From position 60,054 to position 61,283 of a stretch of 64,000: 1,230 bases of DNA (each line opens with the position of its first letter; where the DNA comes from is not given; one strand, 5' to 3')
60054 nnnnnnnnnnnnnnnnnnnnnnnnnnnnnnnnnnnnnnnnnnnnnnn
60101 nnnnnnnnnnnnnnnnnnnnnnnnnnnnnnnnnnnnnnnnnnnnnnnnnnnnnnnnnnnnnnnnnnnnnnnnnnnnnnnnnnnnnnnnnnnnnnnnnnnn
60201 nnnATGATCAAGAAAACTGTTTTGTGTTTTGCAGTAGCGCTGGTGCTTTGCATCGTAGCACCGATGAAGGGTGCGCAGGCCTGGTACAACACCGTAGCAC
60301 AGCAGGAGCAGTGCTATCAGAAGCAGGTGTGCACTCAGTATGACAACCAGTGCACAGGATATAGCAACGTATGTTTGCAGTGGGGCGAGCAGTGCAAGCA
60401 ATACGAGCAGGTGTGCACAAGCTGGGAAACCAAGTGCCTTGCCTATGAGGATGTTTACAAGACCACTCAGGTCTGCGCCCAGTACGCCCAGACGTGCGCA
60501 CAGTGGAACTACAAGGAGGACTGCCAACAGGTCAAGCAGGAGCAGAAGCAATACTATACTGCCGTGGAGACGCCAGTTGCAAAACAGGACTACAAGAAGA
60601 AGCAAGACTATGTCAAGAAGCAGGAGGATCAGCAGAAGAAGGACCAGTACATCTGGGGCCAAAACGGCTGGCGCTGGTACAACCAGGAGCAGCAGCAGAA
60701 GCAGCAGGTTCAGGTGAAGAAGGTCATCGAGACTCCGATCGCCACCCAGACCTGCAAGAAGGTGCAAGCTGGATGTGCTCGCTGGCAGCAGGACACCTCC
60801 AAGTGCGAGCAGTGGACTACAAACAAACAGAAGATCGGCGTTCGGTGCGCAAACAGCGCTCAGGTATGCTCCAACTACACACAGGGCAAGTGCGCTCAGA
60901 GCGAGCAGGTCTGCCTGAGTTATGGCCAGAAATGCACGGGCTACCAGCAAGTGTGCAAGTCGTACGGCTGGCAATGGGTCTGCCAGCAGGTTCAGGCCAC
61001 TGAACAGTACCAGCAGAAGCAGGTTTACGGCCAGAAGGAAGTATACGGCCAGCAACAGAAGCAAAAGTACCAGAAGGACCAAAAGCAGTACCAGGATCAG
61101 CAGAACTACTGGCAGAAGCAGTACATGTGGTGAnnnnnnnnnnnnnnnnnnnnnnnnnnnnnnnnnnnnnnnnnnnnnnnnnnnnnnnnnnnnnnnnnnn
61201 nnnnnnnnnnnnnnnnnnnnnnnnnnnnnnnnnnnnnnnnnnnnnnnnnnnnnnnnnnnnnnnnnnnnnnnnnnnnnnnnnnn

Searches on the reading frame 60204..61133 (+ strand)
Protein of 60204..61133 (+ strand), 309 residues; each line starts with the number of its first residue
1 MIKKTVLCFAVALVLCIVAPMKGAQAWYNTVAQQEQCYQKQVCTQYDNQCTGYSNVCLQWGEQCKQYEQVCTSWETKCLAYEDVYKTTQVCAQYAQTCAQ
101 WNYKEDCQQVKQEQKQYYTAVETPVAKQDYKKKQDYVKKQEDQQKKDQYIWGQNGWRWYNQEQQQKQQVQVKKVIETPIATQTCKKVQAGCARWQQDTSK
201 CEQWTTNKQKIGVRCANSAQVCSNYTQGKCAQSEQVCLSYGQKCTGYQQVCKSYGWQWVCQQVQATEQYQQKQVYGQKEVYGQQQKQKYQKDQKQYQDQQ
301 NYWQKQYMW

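Call 7: search_protein_families(library=pfam, proteins=[window:60204-61133:+], max_evalue=1)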
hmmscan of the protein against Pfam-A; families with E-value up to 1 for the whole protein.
window:60204-61133:+ (309 aa): 0 families

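Call 25: find_homologous_proteins(query=A2, max_evalue=0.001)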
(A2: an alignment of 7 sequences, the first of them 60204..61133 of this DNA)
Query A2 (7 sequences) (309 aa, profile of the alignment): 2 proteins with E <= 0.001 among 1190 candidates.
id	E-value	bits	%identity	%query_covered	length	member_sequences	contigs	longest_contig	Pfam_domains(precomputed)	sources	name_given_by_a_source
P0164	2.7e-69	251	30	83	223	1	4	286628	-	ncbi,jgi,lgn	jgi:hypothetical protein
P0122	1.8e-66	242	99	100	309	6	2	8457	-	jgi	jgi:hypothetical protein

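Call 26: find_encoding_contigs(protein=P0164, flank=10000, max_places=6)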
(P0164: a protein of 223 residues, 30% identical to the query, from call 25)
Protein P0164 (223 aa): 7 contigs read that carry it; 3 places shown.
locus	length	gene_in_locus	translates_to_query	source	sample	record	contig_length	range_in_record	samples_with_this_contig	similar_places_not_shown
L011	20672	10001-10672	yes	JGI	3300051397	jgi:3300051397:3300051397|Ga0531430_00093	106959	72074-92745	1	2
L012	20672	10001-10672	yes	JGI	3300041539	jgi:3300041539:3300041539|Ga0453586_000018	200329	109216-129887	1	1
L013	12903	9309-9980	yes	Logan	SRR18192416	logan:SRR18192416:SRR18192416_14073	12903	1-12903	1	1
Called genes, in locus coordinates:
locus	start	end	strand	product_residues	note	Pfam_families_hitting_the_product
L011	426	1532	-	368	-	-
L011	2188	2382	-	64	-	-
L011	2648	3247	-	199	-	PF10502:Peptidase_S26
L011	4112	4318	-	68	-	-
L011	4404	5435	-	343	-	-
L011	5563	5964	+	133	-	-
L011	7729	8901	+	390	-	-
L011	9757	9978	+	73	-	-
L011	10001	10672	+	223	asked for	-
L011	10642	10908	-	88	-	-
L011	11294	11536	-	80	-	-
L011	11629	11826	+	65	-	-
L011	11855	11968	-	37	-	-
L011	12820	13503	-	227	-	-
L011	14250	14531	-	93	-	-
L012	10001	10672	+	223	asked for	-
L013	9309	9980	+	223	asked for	-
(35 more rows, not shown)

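Call 67: search_solved_structures(query=A2, max_evalue=1)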
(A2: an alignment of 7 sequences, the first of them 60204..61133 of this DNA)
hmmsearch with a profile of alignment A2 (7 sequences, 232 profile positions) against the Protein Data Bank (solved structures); distinct sequences matched with E-value up to 1: 1.
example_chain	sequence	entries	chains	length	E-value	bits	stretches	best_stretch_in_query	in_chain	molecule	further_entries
1jw1_A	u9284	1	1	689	0.08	15.8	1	126-171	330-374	LACTOFERRIN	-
